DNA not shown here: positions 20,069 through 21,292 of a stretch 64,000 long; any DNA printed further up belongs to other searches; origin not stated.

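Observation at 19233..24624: A MoxR AAA+ ATPase and VWA protein co-transcribed with lysine 5,6-aminomutase (kdd-kamD-kamE-moxR-vwa): candidate new reactivase/chaperone for a B12 radical enzyme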

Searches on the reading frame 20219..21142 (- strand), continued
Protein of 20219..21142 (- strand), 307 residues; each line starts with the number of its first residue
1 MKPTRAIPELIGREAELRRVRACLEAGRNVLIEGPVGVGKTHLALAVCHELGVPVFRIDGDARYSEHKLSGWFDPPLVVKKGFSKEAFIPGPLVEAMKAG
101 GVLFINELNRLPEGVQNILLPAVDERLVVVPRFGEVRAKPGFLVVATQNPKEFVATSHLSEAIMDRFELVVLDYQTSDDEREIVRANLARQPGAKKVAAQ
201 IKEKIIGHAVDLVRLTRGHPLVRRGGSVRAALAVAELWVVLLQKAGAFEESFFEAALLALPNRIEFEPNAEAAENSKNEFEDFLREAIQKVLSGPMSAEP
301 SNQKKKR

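Call 27: search_protein_families(library=pfam, proteins=[L021:8895-9950:+, L025:8861-9973:+, L060:8922-9968:+, L081:8730-9689:+, L021:5749-6801:+, L084:8056-9744:-, L063:7745-9763:-, L079:7493-9553:+, L067:8634-9536:-, L082:8811-9479:+], max_evalue=0.0001)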
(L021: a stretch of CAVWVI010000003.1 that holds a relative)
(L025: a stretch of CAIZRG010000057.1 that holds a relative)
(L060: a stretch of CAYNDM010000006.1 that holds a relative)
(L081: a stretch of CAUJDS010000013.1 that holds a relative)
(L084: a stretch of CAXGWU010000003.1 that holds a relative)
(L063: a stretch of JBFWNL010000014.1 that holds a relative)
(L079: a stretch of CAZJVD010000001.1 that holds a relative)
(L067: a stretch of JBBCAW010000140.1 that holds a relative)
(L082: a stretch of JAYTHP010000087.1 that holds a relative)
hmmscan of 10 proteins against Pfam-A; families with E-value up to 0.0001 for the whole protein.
L021:8895-9950:+ (351 aa): 2 families
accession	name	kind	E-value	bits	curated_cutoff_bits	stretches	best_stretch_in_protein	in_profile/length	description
PF02812.23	ELFV_dehydrog_N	-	5.5e-26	91.2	25.3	1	23-130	20-128/129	Glu/Leu/Phe/Val dehydrogenase, dimerisation domain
PF00208.27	ELFV_dehydrog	-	4.2e-18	66.4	23.4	2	215-350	97-238/241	Glutamate/Leucine/Phenylalanine/Valine dehydrogenase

L025:8861-9973:+ (370 aa): 2 families
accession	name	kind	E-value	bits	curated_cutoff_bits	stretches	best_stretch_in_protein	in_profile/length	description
PF02812.23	ELFV_dehydrog_N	-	3.8e-24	85.3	25.3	1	44-148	16-125/129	Glu/Leu/Phe/Val dehydrogenase, dimerisation domain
PF00208.27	ELFV_dehydrog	-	3.1e-18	66.8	23.4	1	235-367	96-234/241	Glutamate/Leucine/Phenylalanine/Valine dehydrogenase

L060:8922-9968:+ (348 aa): 2 families
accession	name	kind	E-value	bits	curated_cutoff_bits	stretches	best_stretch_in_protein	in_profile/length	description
PF02812.23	ELFV_dehydrog_N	-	2.5e-26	92.4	25.3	1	14-130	4-128/129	Glu/Leu/Phe/Val dehydrogenase, dimerisation domain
PF00208.27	ELFV_dehydrog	-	3.7e-18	66.5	23.4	1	215-300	97-184/241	Glutamate/Leucine/Phenylalanine/Valine dehydrogenase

L081:8730-9689:+ (319 aa): 1 family
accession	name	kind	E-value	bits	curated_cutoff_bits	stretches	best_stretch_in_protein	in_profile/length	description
PF01844.29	HNH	-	2.5e-06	27.9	21.4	1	277-315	4-46/47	HNH endonuclease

L021:5749-6801:+ (350 aa): 1 family
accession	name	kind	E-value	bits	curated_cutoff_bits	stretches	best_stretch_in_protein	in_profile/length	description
PF04958.18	AstA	-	3.6e-94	315.6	29.4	1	3-347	1-336/337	Arginine N-succinyltransferase beta subunit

L084:8056-9744:- (562 aa): 0 families

L063:7745-9763:- (672 aa): 0 families

L079:7493-9553:+ (686 aa): 0 families

L067:8634-9536:- (300 aa): 7 families
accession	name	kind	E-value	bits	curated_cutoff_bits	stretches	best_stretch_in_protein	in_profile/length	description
PF13614.12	AAA_31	-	5.7e-49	166.9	27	1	32-206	2-177/177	AAA domain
PF01656.29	CbiA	-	1.9e-30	105.8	25.4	1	34-255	1-124/125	CobQ/CobB/MinD/ParA nucleotide binding domain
PF09140.17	MipZ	-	1.4e-12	48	20.7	1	33-183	2-136/262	ATPase MipZ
PF00142.24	Fer4_NifH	-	1.5e-12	48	25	1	39-100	7-66/271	4Fe-4S iron sulfur cluster binding proteins, NifH/frxC family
PF06564.18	CBP_BcsQ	-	1.1e-09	38.7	21.3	1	33-173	3-142/234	Cellulose biosynthesis protein BcsQ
PF10609.15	ParA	-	1.3e-09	38.3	27.1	1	32-74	4-46/246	NUBPL iron-transfer P-loop NTPase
PF02374.21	ArsA_ATPase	-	1.3e-07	31.6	24.3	1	39-156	8-134/305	Anion-transporting ATPase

L082:8811-9479:+ (222 aa): 2 families
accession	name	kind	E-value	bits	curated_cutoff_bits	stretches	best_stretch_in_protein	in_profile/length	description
PF02525.22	Flavodoxin_2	-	5.2e-41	141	27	1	31-211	1-192/198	Flavodoxin-like fold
PF03358.20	FMN_red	-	9.3e-06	25.7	24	1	32-131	2-97/152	NADPH-dependent FMN reductase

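Call 40: search_protein_families(library=pfam, proteins=[L071:2836-4437:+, L071:4590-5876:+, L071:6338-7324:-, L071:7451-9046:+, L071:8869-9489:+, L071:9489-9989:+, L071:10962-13229:+, L071:14126-15610:-, L087:7398-9107:+, L087:9136-9930:+], max_evalue=0.0001)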
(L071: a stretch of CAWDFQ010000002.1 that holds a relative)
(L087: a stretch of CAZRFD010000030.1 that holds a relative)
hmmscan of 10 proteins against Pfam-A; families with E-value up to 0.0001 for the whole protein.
L071:2836-4437:+ (533 aa): 5 families
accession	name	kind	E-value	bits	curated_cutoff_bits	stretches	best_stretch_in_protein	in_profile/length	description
PF13649.12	Methyltransf_25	-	5.5e-12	46.7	27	1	331-442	1-96/97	Methyltransferase domain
PF08241.18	Methyltransf_11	-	2.5e-10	41.3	21.2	1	332-446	1-94/95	Methyltransferase domain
PF13489.12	Methyltransf_23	-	5.7e-08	33.1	27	1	322-453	16-122/164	Methyltransferase domain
PF13847.12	Methyltransf_31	-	1.1e-06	28.9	27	1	326-448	2-110/145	Methyltransferase domain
PF08242.18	Methyltransf_12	-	7.4e-06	27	30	1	332-444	1-97/98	Methyltransferase domain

L071:4590-5876:+ (428 aa): 0 families

L071:6338-7324:- (328 aa): 0 families

L071:7451-9046:+ (531 aa): 2 families
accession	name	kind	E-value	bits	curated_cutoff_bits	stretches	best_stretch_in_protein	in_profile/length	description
PF04055.27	Radical_SAM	-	2.7e-23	83.4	29.5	1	201-379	2-165/166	Radical SAM superfamily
PF02310.24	B12-binding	-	2.6e-18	66.4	32.1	1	27-137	15-120/121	B12 binding domain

L071:8869-9489:+ (206 aa): 0 families

L071:9489-9989:+ (166 aa): 1 family
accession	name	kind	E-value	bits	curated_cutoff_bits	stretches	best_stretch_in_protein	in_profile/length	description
PF00293.34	NUDIX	-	3.1e-21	76.2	21.1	1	20-145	4-133/134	NUDIX domain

L071:10962-13229:+ (755 aa): 0 families

L071:14126-15610:- (494 aa): 0 families

L087:7398-9107:+ (569 aa): 3 families
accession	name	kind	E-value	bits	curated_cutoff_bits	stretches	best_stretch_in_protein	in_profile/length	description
PF02776.23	TPP_enzyme_N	-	1.8e-37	128.2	26.8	1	34-148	2-118/119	Thiamine pyrophosphate enzyme, N-terminal TPP binding domain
PF02775.26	TPP_enzyme_C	-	5e-31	108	21.9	1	407-555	1-151/151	Thiamine pyrophosphate enzyme, C-terminal TPP binding domain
PF00205.28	TPP_enzyme_M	-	1.9e-17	63.7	30.4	1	222-348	1-137/137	Thiamine pyrophosphate enzyme, central domain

L087:9136-9930:+ (264 aa): 1 family
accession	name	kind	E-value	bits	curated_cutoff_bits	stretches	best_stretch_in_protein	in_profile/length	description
PF01027.25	Bax1-I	-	6e-17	62.6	34.1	1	43-258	3-207/207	Inhibitor of apoptosis-promoting Bax1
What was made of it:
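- Tried and rejected: The other unlinked loci share no common neighbour (calls 27, 40).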

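Call 42: search_protein_families(library=pfam, proteins=[L088:5494-6546:+, L088:11710-12522:+, L088:12676-13641:-, L088:13786-15678:+, L088:15675-17156:+, L080:6145-6894:+, L080:6931-7569:+, L080:11909-13231:-, L085:6212-7579:-, L088:3447-5120:-], max_evalue=0.0001)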
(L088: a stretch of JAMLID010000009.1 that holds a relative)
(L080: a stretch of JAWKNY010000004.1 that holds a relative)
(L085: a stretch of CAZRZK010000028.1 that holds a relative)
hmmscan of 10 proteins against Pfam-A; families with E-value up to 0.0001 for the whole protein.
L088:5494-6546:+ (350 aa): 2 families
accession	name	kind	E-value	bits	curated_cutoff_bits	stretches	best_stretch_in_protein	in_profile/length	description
PF02812.23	ELFV_dehydrog_N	-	5.9e-25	87.9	25.3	1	16-130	5-128/129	Glu/Leu/Phe/Val dehydrogenase, dimerisation domain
PF00208.27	ELFV_dehydrog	-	1.7e-14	54.6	23.4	1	215-348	97-239/241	Glutamate/Leucine/Phenylalanine/Valine dehydrogenase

L088:11710-12522:+ (270 aa): 1 family
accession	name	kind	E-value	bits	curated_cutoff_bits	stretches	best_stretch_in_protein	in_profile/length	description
PF05853.18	BKACE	-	5e-95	318.4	24.8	1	4-268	2-273/274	beta-keto acid cleavage enzyme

L088:12676-13641:- (321 aa): 2 families
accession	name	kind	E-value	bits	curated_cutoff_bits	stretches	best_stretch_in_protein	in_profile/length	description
PF14559.12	TPR_19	-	8.9e-07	29.6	25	0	149-211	2-64/68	Tetratricopeptide repeat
PF00072.30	Response_reg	-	1.5e-05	25.6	30.2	1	22-120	11-106/111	Response regulator receiver domain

L088:13786-15678:+ (630 aa): 4 families
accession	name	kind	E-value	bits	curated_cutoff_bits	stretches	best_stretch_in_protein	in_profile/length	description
PF02518.31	HATPase_c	-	1.3e-26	93.6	26.4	1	516-626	2-110/111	Histidine kinase-, DNA gyrase B-, and HSP90-like ATPase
PF05226.16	CHASE2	-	6.2e-15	55.9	26.3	1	25-323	4-254/257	CHASE2 domain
PF00512.31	HisKA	-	1.4e-14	54.3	26.9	1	405-469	2-65/66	His Kinase A (phospho-acceptor) domain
PF13589.12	HATPase_c_3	-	9.7e-05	22.8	25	0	522-597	5-81/137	Histidine kinase-, DNA gyrase B-, and HSP90-like ATPase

L088:15675-17156:+ (493 aa): 6 families
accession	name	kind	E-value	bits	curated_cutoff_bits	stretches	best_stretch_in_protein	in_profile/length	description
PF00158.32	Sigma54_activat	-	3.2e-73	245.4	20.2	1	147-313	1-167/168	Sigma-54 interaction domain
PF00072.30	Response_reg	-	7.1e-31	107.1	30.2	1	8-117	1-110/111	Response regulator receiver domain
PF25601.1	AAA_lid_14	-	1.3e-27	95.9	27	1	319-394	1-76/87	AAA+ ATPase lid domain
PF14532.12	Sigma54_activ_2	-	5.3e-21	75.8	25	1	148-318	1-138/138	Sigma-54 interaction domain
PF07728.20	AAA_5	-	1.5e-06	28.7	22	1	171-290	2-124/139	AAA domain (dynein-related subfamily)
PF02954.25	HTH_8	-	8e-06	25.9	22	1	442-481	3-42/42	Bacterial regulatory protein, Fis family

L080:6145-6894:+ (249 aa): 2 families
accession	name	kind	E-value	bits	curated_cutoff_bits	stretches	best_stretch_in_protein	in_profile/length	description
PF00072.30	Response_reg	-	3.7e-24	85.5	30.2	1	16-127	1-111/111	Response regulator receiver domain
PF00486.34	Trans_reg_C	-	2.6e-23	82.3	26.2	1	162-234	2-77/77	Transcriptional regulatory protein, C terminal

L080:6931-7569:+ (212 aa): 0 families

L080:11909-13231:- (440 aa): 1 family
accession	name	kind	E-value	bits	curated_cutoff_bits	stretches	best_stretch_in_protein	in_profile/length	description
PF02517.21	Rce1-like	-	1.1e-18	67.8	22.4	1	333-435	7-92/93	Type II CAAX prenyl endopeptidase Rce1-like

L085:6212-7579:- (455 aa): 0 families

L088:3447-5120:- (557 aa): 0 families

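Call 45: find_related_loci(query=A2, collection=metagenome_contigs, flank=8000)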
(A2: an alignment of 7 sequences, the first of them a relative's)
Query A2 (526 aa) in metagenome_contigs; peptide patterns used: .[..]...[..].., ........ (x = any residue, [..] = any of these).
600 stretches matched a pattern (row limit reached: there are more); 580 encode a relative of the query (tblastn E <= 1e-3); the best 80 are kept; 80 distinct loci.
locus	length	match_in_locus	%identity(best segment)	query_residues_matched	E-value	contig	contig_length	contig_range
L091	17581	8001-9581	65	1-526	0e+0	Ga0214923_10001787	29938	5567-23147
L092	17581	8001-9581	65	1-526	0e+0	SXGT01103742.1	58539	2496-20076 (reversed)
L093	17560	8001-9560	53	5-522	4e-173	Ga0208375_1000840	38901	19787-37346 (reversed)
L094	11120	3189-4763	53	2-522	8e-170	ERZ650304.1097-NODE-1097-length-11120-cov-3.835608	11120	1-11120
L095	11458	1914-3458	49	4-525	1e-166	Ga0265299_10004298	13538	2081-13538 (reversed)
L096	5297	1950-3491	49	5-525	1e-169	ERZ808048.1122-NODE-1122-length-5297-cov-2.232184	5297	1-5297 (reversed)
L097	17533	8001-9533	50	5-522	3e-166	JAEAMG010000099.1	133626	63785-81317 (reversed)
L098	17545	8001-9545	49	4-525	5e-166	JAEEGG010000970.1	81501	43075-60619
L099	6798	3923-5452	49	9-525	2e-166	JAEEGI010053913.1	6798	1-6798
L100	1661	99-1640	49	5-525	3e-180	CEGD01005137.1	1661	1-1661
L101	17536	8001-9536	50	4-522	7e-165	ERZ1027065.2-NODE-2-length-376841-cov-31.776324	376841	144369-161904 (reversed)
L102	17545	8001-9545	49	4-525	5e-165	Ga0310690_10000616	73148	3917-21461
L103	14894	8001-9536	50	7-525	2e-164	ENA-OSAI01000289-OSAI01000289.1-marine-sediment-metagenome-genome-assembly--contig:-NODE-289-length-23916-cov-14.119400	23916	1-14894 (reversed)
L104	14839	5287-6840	49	1-525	9e-165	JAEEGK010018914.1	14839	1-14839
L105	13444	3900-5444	48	4-525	2e-164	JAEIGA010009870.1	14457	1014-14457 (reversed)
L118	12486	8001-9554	49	1-525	2e-162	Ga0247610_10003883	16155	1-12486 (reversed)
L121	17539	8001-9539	50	7-526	3e-162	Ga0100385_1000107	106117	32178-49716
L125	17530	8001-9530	49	9-525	7e-162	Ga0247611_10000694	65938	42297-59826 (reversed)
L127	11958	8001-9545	49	4-525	1e-161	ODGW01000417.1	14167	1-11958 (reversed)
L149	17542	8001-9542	49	5-525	1e-159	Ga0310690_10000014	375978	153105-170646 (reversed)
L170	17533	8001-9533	49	5-522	2e-158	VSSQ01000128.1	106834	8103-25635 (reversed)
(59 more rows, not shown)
